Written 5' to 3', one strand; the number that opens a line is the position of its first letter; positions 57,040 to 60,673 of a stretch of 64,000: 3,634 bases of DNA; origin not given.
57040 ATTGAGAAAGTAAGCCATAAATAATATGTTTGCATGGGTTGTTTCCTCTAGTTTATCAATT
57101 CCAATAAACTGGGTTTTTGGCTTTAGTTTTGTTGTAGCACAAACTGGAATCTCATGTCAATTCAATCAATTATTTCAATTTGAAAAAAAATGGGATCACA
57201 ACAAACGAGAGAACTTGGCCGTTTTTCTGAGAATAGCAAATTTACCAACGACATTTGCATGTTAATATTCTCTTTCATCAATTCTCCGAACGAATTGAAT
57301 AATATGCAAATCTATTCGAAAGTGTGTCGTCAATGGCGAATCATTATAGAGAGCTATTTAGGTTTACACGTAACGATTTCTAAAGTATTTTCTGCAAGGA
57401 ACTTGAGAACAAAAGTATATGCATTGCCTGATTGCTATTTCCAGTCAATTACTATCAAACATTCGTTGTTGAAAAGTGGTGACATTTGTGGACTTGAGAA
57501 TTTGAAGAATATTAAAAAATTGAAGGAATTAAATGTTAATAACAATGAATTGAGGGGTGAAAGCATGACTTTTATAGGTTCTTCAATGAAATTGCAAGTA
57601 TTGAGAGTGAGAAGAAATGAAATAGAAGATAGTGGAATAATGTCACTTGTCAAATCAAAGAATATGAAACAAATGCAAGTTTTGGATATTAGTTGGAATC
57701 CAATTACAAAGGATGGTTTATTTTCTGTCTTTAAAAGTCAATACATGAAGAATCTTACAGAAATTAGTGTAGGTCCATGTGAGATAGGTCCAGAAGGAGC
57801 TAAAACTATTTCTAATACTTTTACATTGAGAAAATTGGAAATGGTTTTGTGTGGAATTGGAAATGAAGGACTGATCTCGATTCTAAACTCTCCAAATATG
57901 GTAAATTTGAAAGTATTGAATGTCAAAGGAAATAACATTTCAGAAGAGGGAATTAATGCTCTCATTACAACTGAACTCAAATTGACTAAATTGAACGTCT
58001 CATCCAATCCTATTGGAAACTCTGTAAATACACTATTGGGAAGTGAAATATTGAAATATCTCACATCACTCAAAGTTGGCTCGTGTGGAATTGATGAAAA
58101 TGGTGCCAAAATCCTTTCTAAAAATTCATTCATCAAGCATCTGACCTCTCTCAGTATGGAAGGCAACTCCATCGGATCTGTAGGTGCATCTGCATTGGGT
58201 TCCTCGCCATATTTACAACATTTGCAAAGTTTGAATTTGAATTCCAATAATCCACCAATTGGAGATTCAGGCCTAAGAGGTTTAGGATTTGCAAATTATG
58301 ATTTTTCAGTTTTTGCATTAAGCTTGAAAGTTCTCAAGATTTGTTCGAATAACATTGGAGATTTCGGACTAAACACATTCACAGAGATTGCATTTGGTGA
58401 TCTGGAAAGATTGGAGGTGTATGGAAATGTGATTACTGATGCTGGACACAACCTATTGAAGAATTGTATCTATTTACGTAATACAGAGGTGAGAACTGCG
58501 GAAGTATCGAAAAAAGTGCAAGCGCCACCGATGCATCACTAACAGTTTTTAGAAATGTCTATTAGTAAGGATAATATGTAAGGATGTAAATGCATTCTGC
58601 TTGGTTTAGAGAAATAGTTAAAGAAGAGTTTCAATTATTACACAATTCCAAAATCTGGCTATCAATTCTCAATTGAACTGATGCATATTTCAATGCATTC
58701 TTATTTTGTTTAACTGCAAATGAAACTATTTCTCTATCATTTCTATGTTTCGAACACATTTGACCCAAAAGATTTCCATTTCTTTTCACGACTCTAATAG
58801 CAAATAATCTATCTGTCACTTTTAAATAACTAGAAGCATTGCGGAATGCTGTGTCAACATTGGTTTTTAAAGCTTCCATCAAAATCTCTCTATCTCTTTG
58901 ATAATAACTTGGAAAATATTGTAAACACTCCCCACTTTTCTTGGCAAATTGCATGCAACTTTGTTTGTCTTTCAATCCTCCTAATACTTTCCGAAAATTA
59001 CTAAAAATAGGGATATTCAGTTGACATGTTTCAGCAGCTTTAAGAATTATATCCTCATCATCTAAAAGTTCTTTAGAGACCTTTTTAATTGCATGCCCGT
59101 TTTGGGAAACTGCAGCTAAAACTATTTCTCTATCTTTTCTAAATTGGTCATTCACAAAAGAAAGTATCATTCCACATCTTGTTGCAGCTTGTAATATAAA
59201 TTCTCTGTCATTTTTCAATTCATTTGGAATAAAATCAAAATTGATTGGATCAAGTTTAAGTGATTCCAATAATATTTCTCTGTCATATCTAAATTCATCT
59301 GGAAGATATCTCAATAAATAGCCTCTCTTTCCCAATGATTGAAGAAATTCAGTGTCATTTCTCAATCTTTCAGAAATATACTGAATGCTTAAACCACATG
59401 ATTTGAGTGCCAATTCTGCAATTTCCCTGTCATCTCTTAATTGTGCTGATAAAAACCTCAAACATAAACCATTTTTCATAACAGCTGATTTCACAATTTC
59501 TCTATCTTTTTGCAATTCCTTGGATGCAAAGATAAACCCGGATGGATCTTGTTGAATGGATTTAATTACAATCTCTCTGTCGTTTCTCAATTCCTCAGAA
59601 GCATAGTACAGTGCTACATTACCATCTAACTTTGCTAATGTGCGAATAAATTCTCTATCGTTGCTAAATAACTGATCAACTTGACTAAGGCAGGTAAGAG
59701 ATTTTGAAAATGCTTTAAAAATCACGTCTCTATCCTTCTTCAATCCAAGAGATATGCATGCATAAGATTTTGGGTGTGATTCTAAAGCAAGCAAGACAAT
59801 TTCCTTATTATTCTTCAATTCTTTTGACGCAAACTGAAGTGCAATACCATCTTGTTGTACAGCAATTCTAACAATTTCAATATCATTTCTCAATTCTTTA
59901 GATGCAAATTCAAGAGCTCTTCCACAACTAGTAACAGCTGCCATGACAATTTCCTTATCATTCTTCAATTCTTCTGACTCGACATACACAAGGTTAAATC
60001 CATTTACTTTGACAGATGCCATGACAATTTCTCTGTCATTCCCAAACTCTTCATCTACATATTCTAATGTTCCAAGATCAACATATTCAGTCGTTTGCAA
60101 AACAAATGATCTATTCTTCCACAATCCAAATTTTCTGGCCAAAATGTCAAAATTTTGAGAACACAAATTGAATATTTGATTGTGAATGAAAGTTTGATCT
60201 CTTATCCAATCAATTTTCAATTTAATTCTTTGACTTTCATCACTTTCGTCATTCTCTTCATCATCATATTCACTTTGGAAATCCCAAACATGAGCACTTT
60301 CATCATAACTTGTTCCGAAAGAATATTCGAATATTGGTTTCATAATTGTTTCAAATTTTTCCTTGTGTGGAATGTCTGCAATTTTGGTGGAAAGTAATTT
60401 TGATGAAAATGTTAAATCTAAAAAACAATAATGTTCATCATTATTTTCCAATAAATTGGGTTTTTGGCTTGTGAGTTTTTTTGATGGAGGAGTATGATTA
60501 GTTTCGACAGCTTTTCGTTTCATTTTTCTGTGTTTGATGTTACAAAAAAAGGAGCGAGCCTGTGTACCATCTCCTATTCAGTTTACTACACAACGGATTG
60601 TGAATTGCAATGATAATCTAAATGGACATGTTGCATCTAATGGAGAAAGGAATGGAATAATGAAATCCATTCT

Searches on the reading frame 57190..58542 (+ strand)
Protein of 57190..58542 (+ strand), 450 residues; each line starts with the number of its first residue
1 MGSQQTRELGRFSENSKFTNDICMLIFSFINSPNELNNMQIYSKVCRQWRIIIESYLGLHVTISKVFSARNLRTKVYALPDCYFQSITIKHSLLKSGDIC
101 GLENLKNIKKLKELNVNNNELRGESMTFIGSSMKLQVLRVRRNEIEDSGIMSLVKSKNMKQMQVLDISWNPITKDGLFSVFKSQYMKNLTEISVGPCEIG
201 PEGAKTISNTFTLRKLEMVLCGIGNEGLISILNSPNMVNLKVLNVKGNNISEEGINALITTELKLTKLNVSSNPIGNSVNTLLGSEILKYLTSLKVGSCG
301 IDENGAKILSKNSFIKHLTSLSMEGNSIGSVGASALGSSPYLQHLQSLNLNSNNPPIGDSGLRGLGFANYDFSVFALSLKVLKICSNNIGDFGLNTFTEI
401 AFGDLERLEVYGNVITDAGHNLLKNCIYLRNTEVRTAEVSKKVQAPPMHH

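Call 37: search_protein_families(library=pfam, max_evalue=0.01, proteins=[window:57190-58542:+])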
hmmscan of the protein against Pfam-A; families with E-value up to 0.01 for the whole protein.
window:57190-58542:+ (450 aa): 6 families
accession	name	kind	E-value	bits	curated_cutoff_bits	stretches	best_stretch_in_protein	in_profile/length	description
PF13516.12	LRR_6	-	8.8e-38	125.8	23.4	2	316-336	3-23/24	Leucine Rich repeat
PF12799.13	LRR_4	-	2.6e-13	50.2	27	1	316-358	1-37/44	Leucine Rich repeats (2 copies)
PF00560.39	LRR_1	-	6.8e-10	37.6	20.6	0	239-257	1-19/23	Leucine Rich Repeat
PF13855.12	LRR_8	-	1e-07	32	27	0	317-354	2-36/61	Leucine rich repeat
PF23598.1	LRR_14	-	2.4e-05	23.7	40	0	101-198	109-200/353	Leucine-rich repeat region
PF12937.12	F-box-like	-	0.0018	18.4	24.3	1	20-54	6-36/47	F-box-like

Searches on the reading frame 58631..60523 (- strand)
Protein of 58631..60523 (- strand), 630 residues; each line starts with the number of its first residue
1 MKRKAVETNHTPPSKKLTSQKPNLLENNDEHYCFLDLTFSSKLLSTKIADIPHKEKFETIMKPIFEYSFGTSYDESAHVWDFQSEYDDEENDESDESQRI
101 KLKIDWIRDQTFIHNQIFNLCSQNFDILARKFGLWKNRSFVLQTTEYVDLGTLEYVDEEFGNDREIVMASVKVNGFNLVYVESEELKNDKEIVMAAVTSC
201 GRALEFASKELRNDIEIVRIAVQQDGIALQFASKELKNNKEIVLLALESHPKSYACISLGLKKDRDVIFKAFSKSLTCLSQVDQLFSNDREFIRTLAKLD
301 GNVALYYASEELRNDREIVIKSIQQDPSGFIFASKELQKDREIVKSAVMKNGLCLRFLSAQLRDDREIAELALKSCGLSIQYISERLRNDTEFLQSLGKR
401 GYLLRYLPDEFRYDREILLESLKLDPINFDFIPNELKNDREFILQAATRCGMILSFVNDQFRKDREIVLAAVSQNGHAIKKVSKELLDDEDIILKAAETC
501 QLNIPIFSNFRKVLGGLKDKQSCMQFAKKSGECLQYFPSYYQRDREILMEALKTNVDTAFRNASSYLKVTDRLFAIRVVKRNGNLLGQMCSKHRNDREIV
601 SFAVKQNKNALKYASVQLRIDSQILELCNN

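Call 37: search_protein_families(library=pfam, max_evalue=0.01, proteins=[window:58631-60523:-])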
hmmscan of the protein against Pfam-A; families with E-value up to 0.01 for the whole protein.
window:58631-60523:- (630 aa): 2 families
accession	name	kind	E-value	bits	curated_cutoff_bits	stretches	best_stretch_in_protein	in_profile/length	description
PF13475.11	DUF4116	-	1.8e-146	476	24.9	13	189-237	1-49/49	Domain of unknown function (DUF4116)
PF07892.16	DUF1667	-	0.0047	17.4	27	0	154-184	5-37/82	Protein of unknown function (DUF1667)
